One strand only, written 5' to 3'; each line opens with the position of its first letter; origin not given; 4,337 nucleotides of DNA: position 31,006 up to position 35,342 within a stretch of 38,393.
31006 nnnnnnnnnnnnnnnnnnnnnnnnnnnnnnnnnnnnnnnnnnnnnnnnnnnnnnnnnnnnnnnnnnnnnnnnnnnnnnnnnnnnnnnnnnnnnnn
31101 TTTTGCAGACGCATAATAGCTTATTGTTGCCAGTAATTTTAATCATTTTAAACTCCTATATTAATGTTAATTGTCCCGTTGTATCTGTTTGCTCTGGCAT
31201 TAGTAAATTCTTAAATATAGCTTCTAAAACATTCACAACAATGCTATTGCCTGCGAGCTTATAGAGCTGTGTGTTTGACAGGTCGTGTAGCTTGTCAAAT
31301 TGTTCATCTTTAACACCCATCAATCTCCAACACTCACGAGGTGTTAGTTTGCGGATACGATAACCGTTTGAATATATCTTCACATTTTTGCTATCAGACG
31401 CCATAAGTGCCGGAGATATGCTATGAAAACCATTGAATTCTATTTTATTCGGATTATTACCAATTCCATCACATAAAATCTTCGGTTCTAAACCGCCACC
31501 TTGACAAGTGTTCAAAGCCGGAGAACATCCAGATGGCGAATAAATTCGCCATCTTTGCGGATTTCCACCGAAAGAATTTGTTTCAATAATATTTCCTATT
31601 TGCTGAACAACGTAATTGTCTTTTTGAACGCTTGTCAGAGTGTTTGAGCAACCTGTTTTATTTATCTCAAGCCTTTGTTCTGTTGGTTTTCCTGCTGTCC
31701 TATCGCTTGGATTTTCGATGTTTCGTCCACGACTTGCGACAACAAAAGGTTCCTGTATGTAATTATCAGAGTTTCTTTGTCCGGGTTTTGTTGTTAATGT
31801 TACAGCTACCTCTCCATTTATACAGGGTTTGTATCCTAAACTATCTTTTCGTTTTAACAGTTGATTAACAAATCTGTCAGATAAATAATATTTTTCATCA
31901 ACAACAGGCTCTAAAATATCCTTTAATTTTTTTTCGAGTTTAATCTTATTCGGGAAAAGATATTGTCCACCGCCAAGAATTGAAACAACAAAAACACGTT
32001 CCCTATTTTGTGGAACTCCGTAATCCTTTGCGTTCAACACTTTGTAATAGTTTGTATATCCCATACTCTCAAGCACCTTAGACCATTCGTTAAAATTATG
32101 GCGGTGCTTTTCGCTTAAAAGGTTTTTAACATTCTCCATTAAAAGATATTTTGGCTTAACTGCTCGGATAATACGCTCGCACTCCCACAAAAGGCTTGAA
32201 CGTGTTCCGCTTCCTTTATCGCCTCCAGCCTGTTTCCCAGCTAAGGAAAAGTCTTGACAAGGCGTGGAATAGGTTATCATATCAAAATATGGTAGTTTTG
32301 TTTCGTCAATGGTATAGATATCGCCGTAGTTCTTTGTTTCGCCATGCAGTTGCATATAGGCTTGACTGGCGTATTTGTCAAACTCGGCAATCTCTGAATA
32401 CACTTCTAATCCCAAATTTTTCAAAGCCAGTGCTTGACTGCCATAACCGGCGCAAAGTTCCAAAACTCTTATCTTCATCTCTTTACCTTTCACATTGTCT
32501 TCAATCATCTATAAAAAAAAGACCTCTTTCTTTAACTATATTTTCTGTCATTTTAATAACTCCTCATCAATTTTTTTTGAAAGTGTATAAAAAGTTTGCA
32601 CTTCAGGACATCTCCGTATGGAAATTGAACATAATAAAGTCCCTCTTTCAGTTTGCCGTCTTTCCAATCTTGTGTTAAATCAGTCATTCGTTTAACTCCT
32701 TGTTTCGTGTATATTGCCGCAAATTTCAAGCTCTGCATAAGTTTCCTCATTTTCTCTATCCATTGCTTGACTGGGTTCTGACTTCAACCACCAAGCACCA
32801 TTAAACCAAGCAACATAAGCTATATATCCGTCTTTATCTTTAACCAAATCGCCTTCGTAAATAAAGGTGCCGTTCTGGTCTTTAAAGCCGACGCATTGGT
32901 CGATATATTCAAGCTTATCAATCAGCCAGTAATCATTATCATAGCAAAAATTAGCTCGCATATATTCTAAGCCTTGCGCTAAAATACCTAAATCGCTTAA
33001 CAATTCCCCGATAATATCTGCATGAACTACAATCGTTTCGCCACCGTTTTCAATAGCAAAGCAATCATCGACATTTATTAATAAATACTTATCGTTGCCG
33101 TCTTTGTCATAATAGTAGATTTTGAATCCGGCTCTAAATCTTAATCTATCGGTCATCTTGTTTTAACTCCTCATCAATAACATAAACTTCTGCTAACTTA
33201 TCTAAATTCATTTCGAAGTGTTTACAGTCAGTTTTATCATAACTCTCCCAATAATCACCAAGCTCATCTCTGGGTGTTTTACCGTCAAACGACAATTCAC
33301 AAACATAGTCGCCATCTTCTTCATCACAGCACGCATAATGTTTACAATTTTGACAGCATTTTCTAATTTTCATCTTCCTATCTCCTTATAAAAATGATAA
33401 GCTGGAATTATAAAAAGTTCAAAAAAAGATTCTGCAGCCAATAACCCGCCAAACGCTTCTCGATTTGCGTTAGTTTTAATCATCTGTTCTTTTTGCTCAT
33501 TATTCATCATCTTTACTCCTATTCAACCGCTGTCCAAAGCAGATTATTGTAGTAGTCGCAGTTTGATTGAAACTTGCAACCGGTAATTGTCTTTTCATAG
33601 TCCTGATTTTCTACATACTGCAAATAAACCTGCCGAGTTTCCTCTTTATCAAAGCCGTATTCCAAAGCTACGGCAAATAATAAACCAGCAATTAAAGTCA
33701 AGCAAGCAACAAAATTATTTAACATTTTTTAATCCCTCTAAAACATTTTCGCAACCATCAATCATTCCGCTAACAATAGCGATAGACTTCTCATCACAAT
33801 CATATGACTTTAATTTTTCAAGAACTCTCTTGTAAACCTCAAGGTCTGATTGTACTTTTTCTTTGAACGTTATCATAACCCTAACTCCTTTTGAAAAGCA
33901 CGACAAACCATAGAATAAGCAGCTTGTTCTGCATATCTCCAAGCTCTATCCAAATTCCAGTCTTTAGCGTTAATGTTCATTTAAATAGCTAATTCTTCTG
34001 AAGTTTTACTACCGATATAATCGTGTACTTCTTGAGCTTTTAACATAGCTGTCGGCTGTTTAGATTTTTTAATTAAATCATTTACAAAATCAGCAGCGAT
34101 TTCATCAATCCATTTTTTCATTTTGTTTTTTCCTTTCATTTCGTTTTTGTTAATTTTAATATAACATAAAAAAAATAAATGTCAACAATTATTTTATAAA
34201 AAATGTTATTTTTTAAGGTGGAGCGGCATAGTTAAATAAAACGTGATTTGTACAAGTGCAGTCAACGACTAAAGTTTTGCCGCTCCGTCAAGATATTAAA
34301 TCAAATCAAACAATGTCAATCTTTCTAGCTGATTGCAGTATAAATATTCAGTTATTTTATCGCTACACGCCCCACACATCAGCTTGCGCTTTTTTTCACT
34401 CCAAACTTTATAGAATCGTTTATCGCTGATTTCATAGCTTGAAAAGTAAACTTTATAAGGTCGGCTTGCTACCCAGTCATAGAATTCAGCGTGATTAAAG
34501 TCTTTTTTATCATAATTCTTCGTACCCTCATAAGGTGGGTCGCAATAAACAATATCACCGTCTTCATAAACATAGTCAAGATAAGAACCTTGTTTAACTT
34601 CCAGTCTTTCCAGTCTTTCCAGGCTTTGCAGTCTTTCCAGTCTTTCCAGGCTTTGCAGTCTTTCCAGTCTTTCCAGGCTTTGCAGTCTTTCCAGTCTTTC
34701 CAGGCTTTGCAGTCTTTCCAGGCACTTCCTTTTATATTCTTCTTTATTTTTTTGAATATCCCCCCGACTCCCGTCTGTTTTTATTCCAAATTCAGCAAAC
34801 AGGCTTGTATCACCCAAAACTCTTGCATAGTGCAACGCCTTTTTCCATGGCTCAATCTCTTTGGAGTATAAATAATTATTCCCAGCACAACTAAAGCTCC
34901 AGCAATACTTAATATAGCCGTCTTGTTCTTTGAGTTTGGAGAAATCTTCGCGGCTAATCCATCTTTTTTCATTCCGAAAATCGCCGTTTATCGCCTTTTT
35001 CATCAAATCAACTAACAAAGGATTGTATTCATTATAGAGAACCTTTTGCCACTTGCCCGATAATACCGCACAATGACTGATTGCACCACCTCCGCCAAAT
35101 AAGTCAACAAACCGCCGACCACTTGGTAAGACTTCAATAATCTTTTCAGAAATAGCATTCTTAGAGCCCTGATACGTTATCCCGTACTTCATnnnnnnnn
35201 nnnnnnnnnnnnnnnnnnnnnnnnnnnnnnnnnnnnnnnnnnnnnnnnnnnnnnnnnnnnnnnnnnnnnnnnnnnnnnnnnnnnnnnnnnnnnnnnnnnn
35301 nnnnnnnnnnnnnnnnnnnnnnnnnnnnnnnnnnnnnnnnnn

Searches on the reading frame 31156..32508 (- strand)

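Call 46: search_protein_families(library=phrogs, proteins=[window:31156-32508:-], max_evalue=0.00001)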
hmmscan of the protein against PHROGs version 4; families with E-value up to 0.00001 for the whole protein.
window:31156-32508:- (450 aa): 10 families
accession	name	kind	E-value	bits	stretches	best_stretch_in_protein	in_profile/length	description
phrog_116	-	other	5e-86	290.7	1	7-437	202-491/779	DNA methyltransferase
phrog_363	-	other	6.7e-48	164.5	1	2-436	43-313/327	DNA methyltransferase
phrog_17284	-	unknown function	1.8e-20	74.3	1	315-437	91-212/245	-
phrog_26324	-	other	3.3e-18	67.5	1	320-435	66-203/210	DNA methyltransferase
phrog_16427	-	other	1.5e-17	65.1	1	368-443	101-177/235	DNA methyltransferase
phrog_8411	-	unknown function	1.5e-08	35.6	1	373-422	155-206/206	-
phrog_16528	-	other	2.6e-08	34.7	1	374-440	159-222/236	DNA methyltransferase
phrog_36001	-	unknown function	1.2e-06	28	1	108-234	492-618/715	-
phrog_5999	-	other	8.9e-06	26.7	0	13-110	3-103/109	DNA methyltransferase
phrog_757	-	other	9.3e-06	25.9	0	7-133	9-134/247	DNA methyltransferase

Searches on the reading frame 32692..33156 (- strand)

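Call 67: search_protein_families(library=pfam, proteins=[window:32692-33156:-], max_evalue=0.001)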
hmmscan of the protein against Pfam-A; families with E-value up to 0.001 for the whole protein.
window:32692-33156:- (154 aa): 1 family
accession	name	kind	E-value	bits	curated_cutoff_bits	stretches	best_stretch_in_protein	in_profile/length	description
PF09643.15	YopX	-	2.8e-10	40.7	22.4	1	83-152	48-123/128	YopX protein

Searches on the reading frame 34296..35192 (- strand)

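Call 67: search_protein_families(library=pfam, proteins=[window:34296-35192:-], max_evalue=0.001)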
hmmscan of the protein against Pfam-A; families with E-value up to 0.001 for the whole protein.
window:34296-35192:- (298 aa): 2 families
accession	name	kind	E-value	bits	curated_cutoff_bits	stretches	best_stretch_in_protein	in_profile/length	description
PF02086.21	MethyltransfD12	-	4.8e-15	56.4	22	1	7-237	1-202/253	D12 class N6 adenine-specific DNA methyltransferase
PF03602.21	Cons_hypoth95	-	0.00066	19.8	24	0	208-227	110-129/182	Conserved hypothetical protein 95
